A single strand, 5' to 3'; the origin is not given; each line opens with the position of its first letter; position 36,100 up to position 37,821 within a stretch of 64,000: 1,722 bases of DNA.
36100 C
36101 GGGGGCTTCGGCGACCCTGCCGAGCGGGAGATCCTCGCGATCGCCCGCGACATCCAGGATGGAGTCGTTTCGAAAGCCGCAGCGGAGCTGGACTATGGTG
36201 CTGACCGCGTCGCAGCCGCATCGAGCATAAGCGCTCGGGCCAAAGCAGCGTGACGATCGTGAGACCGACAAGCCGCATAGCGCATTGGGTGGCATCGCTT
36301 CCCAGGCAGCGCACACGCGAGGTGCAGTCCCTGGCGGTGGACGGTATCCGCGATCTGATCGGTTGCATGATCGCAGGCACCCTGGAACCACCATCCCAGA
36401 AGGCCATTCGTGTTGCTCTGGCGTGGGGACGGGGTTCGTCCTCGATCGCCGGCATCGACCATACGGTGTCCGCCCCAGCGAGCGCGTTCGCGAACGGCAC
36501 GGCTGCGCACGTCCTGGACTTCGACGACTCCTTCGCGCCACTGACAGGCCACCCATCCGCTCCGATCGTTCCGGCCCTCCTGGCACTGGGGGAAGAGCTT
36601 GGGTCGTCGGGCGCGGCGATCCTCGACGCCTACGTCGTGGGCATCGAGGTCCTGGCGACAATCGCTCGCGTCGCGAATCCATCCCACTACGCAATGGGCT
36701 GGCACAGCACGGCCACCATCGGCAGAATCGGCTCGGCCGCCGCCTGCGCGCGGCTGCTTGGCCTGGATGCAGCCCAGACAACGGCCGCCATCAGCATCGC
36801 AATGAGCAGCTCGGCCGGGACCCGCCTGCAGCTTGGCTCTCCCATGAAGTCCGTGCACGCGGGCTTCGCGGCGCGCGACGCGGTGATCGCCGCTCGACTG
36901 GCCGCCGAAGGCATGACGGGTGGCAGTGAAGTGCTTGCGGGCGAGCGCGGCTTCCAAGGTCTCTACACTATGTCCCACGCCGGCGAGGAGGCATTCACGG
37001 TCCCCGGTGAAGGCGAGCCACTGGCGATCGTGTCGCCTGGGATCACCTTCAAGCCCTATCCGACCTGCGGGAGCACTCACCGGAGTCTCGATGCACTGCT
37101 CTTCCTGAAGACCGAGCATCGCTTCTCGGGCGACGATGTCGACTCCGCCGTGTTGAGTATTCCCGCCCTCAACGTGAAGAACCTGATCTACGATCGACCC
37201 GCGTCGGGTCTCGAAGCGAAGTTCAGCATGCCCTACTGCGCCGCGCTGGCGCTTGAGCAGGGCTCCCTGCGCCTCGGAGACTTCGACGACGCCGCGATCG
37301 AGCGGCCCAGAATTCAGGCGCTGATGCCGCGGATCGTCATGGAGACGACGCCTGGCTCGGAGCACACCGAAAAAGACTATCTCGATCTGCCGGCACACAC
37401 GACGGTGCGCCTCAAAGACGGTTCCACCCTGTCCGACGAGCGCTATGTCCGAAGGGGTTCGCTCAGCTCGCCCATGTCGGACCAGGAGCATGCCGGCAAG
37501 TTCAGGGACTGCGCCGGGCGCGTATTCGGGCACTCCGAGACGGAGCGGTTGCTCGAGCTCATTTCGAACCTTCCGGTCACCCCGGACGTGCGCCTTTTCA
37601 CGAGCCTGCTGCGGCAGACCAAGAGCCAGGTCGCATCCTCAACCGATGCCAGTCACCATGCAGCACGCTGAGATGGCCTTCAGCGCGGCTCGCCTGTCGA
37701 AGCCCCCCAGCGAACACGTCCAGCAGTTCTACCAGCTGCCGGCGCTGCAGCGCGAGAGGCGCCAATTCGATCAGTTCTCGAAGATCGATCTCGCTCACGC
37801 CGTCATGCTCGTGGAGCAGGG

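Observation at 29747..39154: LysR-controlled MFS-HyuA-HyuB-MmgE/PrpD-ASL-like lyase operon: candidate uncharacterised C-N bond catabolic pathway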

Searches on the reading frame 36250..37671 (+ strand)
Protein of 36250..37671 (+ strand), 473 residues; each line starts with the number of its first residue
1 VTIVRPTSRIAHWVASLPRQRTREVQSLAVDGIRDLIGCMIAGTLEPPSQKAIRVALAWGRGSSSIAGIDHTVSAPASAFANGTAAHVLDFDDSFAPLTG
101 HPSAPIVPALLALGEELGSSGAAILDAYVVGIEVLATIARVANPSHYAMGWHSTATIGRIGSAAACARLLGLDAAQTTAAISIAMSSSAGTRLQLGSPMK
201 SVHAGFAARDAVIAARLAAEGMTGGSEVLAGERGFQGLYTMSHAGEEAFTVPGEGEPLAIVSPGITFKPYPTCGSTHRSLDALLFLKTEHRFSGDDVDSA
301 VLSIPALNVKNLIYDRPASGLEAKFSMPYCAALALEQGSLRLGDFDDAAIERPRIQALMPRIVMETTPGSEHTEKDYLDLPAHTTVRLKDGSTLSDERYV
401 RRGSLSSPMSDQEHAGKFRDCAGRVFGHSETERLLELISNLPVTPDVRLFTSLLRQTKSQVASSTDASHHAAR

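Call 3: search_protein_families(library=pfam, proteins=[window:36250-37671:+])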
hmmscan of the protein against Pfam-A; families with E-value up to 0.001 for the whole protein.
window:36250-37671:+ (473 aa): 2 families
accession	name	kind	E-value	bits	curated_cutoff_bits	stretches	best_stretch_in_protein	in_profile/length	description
PF03972.19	MmgE_PrpD_N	-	6.8e-61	206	32.1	1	9-240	2-236/244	MmgE/PrpD N-terminal domain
PF19305.4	MmgE_PrpD_C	-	2.8e-33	115.6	32.1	1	270-440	1-170/173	MmgE/PrpD C-terminal domain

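Call 5: search_protein_families(library=ncbifam, proteins=[window:36250-37671:+], max_evalue=0.00001)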
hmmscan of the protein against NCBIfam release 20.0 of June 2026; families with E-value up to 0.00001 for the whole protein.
window:36250-37671:+ (473 aa): 3 families
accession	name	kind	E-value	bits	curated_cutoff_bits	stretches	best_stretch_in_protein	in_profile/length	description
NF042438.1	PrpD_hiGCgrampos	equivalog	1.2e-18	67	950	1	14-257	28-273/499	2-methylcitrate dehydratase PrpD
NF006943.0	PRK09425.1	equivalog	1.2e-09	37.5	575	1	10-393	19-413/480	bifunctional 2-methylcitrate dehydratase/aconitate hydratase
TIGR02330.1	prpD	equivalog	9e-08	31.3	458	1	64-393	62-401/468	2-methylcitrate dehydratase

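Call 15: search_solved_structures(query=window:36250-37671:+, max_evalue=0.00001)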
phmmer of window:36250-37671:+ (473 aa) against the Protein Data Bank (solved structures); distinct sequences matched with E-value up to 0.00001: 12.
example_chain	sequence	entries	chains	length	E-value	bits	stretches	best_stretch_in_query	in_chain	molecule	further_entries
2hp3_A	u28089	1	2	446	8e-70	239.4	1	14-430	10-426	IDS-epimerase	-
2hp0_A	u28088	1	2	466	8.5e-70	239.3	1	11-430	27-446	IDS-epimerase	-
7bra_A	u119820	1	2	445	3.3e-48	168.2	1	27-350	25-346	Bacillus subtilis IRG1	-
7e9d_A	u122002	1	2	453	1e-46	163.2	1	26-350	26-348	IRG1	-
12vw_A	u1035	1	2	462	6.7e-43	150.7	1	41-455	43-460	Cis-aconitate decarboxylase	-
12vt_A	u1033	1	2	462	8.3e-43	150.4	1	41-455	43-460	Cis-aconitate decarboxylase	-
12ux_A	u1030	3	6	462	9.2e-43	150.2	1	41-455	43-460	Cis-aconitate decarboxylase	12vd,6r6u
12vq_A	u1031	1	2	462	8.6e-42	147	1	41-455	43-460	Cis-aconitate decarboxylase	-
7br9_A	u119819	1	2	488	1.7e-40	142.8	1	42-461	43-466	Cis-aconitate decarboxylase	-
6r6t_A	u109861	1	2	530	2.2e-40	142.4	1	43-461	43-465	Cis-aconitate decarboxylase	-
5mvi_E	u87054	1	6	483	7.1e-07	32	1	34-370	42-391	2-methylcitrate dehydratase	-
1szq_A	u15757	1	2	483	1.9e-06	30.6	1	35-369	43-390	2-methylcitrate dehydratase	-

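Call 19: search_solved_structures(query=window:36250-37671:+, max_evalue=1e-60, show_alignments=1)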
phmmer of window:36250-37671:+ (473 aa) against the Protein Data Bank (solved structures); distinct sequences matched with E-value up to 1e-60: 2.
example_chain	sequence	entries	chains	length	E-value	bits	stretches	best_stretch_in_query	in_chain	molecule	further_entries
2hp3_A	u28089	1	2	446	8e-70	239.4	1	14-430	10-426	IDS-epimerase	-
2hp0_A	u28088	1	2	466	8.5e-70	239.3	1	11-430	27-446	IDS-epimerase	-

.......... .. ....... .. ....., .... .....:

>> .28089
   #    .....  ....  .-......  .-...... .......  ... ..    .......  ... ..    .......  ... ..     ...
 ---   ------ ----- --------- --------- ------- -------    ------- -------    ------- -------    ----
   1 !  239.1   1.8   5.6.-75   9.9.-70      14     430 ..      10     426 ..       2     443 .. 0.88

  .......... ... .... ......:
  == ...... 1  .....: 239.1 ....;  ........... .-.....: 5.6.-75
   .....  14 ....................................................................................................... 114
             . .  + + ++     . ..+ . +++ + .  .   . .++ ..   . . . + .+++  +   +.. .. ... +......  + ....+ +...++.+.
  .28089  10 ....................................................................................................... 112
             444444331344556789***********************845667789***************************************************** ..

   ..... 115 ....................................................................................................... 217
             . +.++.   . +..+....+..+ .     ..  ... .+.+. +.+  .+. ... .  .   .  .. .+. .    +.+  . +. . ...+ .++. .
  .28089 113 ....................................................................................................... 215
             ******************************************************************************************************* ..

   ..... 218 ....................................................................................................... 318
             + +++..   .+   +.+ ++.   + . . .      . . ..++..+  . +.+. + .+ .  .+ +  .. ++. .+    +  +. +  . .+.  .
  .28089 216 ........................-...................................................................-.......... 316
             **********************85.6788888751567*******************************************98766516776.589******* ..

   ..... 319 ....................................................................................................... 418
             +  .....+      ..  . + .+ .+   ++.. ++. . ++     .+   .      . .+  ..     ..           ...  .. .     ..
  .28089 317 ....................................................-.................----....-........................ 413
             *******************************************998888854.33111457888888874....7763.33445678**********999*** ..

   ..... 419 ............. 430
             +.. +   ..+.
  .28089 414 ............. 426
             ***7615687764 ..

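Call 39: find_homologous_proteins(query=window:36250-37671:+, max_evalue=1e-30)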
Query window:36250-37671:+ (473 aa): 1644 proteins with E <= 1e-30 among 8000 candidates; the best 120 are listed.
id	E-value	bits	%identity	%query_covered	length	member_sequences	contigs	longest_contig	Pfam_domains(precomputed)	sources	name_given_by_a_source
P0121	0.0e+0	1027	99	100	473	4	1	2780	PF19305.5,PF03972.20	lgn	-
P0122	1.7e-224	764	78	95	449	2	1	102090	PF19305.5,PF03972.20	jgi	jgi:2-methylcitrate dehydratase PrpD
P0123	1.9e-203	695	69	99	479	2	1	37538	PF19305.5,PF03972.20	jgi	jgi:2-methylcitrate dehydratase PrpD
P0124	2.5e-192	658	68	96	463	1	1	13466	PF19305.5,PF03972.20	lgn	-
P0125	9.5e-187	640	65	97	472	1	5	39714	PF19305.5,PF03972.20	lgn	-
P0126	4.2e-182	624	64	97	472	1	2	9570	PF19305.5,PF03972.20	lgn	-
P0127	4.7e-180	618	62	97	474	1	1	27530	PF19305.5,PF03972.20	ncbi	-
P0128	5.4e-178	611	63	96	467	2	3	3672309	PF19305.5,PF03972.20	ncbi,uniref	ncbi:MmgE/PrpD family protein [Agrobacterium vitis]|uniref:MmgE/PrpD family protein n=1 Tax=Agrobact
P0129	7.2e-177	607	62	95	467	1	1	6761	PF19305.5,PF03972.20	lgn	-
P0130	2.1e-165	569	59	95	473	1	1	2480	PF19305.5,PF03972.20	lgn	-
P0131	1.3e-164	567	58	96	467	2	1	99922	PF19305.5,PF03972.20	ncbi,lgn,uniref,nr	ncbi:MmgE/PrpD family protein [Agrobacterium vitis]|uniref:MmgE/PrpD family protein n=1 Tax=Agrobact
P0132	1.3e-145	504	54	95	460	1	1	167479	PF19305.5,PF03972.20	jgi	jgi:2-methylcitrate dehydratase PrpD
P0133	4.4e-145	502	54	93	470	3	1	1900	PF19305.5,PF03972.20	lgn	-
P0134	3.9e-137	476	50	95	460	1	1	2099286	PF19305.5,PF03972.20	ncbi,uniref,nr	ncbi:unnamed protein product [Clonostachys solani]|uniref:MmgE/PrpD family protein n=1 Tax=Clonostac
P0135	2.1e-135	470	50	95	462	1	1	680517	PF19305.5,PF03972.20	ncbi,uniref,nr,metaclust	ncbi:MmgE/PrpD [Niveomyces insectorum RCEF 264]|uniref:MmgE/PrpD n=1 Tax=Niveomyces insectorum RCEF 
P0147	2.0e-117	411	47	96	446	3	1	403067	PF19305.5,PF03972.20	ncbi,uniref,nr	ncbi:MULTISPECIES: MmgE/PrpD family protein [Roseomonadaceae]|uniref:MmgE/PrpD family protein n=1 Ta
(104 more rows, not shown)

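Call 40: find_encoding_contigs(protein=P0122, flank=10000, max_places=1)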
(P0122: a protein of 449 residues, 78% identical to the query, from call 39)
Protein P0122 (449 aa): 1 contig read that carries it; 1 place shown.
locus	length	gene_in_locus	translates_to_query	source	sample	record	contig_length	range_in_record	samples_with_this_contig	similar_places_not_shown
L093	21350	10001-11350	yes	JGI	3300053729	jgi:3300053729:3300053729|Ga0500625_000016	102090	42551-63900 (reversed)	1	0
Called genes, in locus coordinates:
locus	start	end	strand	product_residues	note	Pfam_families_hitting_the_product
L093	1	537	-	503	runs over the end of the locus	PF03600:CitMHS (faint), PF03606:DcuC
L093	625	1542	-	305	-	PF00126:HTH_1, PF03466:LysR_substrate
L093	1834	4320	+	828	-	PF07715:Plug, PF00593:TonB_dep_Rec_b-barrel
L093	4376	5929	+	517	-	PF07690:MFS_1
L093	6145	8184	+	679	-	PF05378:Hydant_A_N, PF01968:Hydantoinase_A, PF19278:Hydant_A_C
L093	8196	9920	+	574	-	PF02538:Hydantoinase_B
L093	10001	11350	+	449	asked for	PF03972:MmgE_PrpD_N, PF19305:MmgE_PrpD_C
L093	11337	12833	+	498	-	PF00206:Lyase_1, PF14698:ASL_C2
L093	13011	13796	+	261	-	PF03472:Autoind_bind, PF00196:GerE (weak)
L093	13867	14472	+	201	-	PF00765:Autoind_synth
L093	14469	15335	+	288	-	PF05721:PhyH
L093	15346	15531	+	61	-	PF20109:Trans_reg_dom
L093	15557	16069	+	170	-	PF10074:RovC_DNA-bd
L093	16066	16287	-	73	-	PF13560:HTH_31, PF12844:HTH_19 (weak), PF01381:HTH_3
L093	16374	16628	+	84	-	-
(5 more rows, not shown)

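Call 41: find_encoding_contigs(protein=P0132, flank=10000, max_places=1)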
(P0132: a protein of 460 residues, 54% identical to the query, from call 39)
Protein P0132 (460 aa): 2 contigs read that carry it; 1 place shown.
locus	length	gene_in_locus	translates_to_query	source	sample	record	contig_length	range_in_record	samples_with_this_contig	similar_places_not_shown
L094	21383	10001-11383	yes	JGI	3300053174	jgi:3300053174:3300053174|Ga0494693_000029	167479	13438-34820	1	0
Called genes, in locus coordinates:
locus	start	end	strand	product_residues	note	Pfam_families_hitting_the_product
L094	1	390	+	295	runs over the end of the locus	PF00126:HTH_1, PF03466:LysR_substrate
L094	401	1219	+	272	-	PF00795:CN_hydrolase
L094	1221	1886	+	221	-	PF03737:RraA-like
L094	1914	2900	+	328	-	PF03401:TctC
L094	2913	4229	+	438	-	PF03972:MmgE_PrpD_N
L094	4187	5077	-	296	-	PF00126:HTH_1, PF03466:LysR_substrate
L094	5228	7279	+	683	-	PF05378:Hydant_A_N, PF01968:Hydantoinase_A, PF19278:Hydant_A_C (weak)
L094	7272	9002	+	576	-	PF02538:Hydantoinase_B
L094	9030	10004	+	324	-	PF03401:TctC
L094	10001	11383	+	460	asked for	PF03972:MmgE_PrpD_N, PF19305:MmgE_PrpD_C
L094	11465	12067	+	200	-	PF02525:Flavodoxin_2 (weak), PF03358:FMN_red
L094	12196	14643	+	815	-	PF00199:Catalase, PF06628:Catalase-rel, PF01965:DJ-1_PfpI, PF18011:Catalase_C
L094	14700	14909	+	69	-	-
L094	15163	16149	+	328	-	PF03401:TctC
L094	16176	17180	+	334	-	PF00389:2-Hacid_dh, PF02826:2-Hacid_dh_C, PF03446:NAD_binding_2 (weak)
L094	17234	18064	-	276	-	PF13490:zf-HC2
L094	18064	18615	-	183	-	PF04542:Sigma70_r2, PF08281:Sigma70_r4_2, PF04545:Sigma70_r4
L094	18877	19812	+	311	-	PF00149:Metallophos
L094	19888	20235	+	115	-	PF13473:Cupredoxin_1, PF00127:Copper-bind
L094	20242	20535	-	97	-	-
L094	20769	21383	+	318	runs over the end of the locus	PF00126:HTH_1, PF03466:LysR_substrate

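Call 42: find_encoding_contigs(protein=P0147, flank=10000, max_places=1)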
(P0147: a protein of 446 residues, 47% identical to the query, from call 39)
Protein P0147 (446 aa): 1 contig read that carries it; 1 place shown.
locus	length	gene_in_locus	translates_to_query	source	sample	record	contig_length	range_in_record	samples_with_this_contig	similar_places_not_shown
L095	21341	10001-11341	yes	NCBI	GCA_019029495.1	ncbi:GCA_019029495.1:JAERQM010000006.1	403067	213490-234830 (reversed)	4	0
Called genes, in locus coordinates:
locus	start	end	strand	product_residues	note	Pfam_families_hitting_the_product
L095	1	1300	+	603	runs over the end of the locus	PF03600:CitMHS, PF02080:TrkA_C, PF00939:Na_sulph_symp, PF03600:CitMHS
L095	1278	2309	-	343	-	PF00389:2-Hacid_dh, PF02826:2-Hacid_dh_C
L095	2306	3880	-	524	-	PF00496:SBP_bac_5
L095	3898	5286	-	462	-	PF00296:Bac_luciferase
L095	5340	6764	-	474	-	PF01546:Peptidase_M20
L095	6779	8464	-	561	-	PF04389:Peptidase_M28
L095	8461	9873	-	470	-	PF01546:Peptidase_M20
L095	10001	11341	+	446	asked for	PF03972:MmgE_PrpD_N, PF19305:MmgE_PrpD_C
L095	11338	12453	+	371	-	PF01546:Peptidase_M20, PF07687:M20_dimer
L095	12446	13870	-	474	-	PF13434:Lys_Orn_oxgnase (faint), PF07992:Pyr_redox_2 (weak), PF13454:NAD_binding_9, PF13738:Pyr_redox_3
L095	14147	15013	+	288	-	PF00487:FA_desaturase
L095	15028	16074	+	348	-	PF03480:DctP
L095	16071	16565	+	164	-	PF04290:DctQ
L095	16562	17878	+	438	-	PF06808:DctM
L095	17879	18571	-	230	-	PF00005:ABC_tran, PF13304:AAA_21 (weak)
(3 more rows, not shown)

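Call 44: search_dna_similar(query=window:36250-37671:+, collection=plasmids, mode=protein, max_rows=30, max_evalue=1e-50)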
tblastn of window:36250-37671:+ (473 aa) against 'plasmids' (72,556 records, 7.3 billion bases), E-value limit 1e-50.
Records with a match: 90; places in all: 91; records where one place covers at least 80% of the query: 88.
Best place of each record, by identity: <60% 90.
By first word of the organism name: Rhizobium 65; Bradyrhizobium 7; Neorhizobium 4; Ketogulonicigenium 4; Shinella 2; Pantoea 2; Nitratireductor 1; Sodalis 1; Paracoccus 1; Cupriavidus 1; and 2 more.
By predicted mobility (MOB-suite, as given by PLSDB): mobilizable 41; non-mobilizable 32; conjugative 17.
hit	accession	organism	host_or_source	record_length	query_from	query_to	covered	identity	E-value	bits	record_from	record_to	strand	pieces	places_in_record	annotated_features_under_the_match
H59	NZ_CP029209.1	Nitratireductor sp. OM-1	-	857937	33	462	91%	40.6%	1e-66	239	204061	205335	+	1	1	MmgE/PrpD family protein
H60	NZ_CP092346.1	Rhizobium gallicum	Phaseolus vulgaris,Cell culture,nodule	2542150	27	437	87%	41.1%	2e-61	224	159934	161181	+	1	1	none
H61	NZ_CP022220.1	Bradyrhizobium guangxiense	peanut,cell culture,roots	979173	1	455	96%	37.1%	2e-66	238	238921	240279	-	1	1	MmgE/PrpD family protein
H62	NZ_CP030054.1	Bradyrhizobium guangzhouense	Arachis hypogaea,Microbe,nodule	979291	1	455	96%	37.1%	2e-66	238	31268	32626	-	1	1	MmgE/PrpD family protein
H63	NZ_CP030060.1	Bradyrhizobium sp. CCBAU 53351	Arachis hypogaea,Microbe,nodule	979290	1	455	96%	37.1%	2e-66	238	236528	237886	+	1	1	MmgE/PrpD family protein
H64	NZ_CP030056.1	Bradyrhizobium sp. CCBAU 53340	Arachis hypogaea,Microbe,nodule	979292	1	455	96%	37.1%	2e-66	238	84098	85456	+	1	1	MmgE/PrpD family protein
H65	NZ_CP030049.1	Bradyrhizobium sp. CCBAU 53338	Arachis hypogaea,Microbe,nodule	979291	1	455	96%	37.1%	2e-66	238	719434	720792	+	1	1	MmgE/PrpD family protein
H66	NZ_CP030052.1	Bradyrhizobium guangdongense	peanut,cell culture,roots of peanut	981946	1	455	96%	37.1%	2e-66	238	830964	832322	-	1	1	MmgE/PrpD family protein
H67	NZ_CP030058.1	Bradyrhizobium guangdongense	Arachis hypogaea,Microbe,nodule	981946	1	455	96%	37.1%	2e-66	238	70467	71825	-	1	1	MmgE/PrpD family protein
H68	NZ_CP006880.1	Rhizobium gallicum bv. gallicum R602sp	Phaseolus vulgaris,whole ...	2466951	27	437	87%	40.9%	2e-55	206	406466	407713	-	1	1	record has no annotation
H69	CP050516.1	Rhizobium leguminosarum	Trifolium repens,cell culture,root ...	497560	29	421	83%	42.7%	8e-63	228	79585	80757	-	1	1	MmgE/PrpD family protein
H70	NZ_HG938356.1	Neorhizobium galegae bv. officinalis bv. officinalis str. ...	Galega officinalis root nodule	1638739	31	447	88%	40.0%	1e-57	213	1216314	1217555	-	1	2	record has no annotation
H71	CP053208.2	Rhizobium leguminosarum bv. trifolii TA1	Trifolium spumosum L. (Annual ...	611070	29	421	83%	42.5%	3e-62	226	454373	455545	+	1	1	MmgE/PrpD family protein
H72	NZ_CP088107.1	Rhizobium ruizarguesonis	cell culture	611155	29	421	83%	42.5%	3e-62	226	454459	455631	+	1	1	MmgE/PrpD family protein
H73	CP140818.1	Rhizobium ruizarguesonis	Trifolium pratense,whole organism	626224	29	421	83%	42.5%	3e-62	226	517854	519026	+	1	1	MmgE/PrpD family protein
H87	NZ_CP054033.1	Rhizobium indicum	Pisum sativum l. (pea),Pure culture,Pea ...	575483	29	421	83%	42.2%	1e-63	230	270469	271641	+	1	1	MmgE/PrpD family protein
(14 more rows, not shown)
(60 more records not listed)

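Call 54: find_encoding_contigs(protein=P0134, flank=10000, max_places=1)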
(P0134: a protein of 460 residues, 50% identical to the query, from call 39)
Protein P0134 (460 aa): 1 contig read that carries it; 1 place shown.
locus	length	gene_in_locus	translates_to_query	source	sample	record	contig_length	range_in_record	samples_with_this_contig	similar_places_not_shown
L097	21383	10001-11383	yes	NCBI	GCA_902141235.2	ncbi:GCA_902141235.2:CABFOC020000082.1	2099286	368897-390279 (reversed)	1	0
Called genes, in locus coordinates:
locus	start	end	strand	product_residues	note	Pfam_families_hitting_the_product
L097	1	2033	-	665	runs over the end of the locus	-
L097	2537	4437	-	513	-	PF00067:p450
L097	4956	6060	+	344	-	-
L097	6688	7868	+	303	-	PF01557:FAA_hydrolase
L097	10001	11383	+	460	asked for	PF03972:MmgE_PrpD_N, PF19305:MmgE_PrpD_C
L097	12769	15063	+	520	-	PF07690:MFS_1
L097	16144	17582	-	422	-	PF02668:TauD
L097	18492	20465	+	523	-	PF07690:MFS_1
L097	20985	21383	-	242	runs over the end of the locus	PF03328:HpcH_HpaI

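Call 55: find_encoding_contigs(protein=P0135, flank=10000, max_places=1)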
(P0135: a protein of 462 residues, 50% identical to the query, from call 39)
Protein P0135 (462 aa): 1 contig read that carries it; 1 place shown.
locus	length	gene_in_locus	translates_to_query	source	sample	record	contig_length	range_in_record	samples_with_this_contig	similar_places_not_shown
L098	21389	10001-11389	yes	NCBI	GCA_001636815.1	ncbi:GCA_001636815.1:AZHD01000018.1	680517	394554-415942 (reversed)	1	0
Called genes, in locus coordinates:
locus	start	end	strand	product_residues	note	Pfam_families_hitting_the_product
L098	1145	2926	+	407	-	-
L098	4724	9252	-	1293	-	PF05378:Hydant_A_N, PF01968:Hydantoinase_A, PF19278:Hydant_A_C (faint), PF02538:Hydantoinase_B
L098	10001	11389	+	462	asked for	PF03972:MmgE_PrpD_N, PF19305:MmgE_PrpD_C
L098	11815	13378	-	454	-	PF07992:Pyr_redox_2 (faint), PF00890:FAD_binding_2 (weak), PF01266:DAO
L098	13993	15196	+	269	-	PF07690:MFS_1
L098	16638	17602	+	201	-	-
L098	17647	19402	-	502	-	PF13428:TPR_14 (faint), PF07721:TPR_4 (faint), PF07719:TPR_2 (faint), PF13181:TPR_8 (faint), PF17874:TPR_MalT (weak), PF13424:TPR_12 (faint), PF00515:TPR_1 (faint)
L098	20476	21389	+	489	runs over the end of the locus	PF14587:Glyco_hydr_30_2, PF02055:Glyco_hydro_30, PF02057:Glyco_hydro_59, PF17189:Glyco_hydro_30C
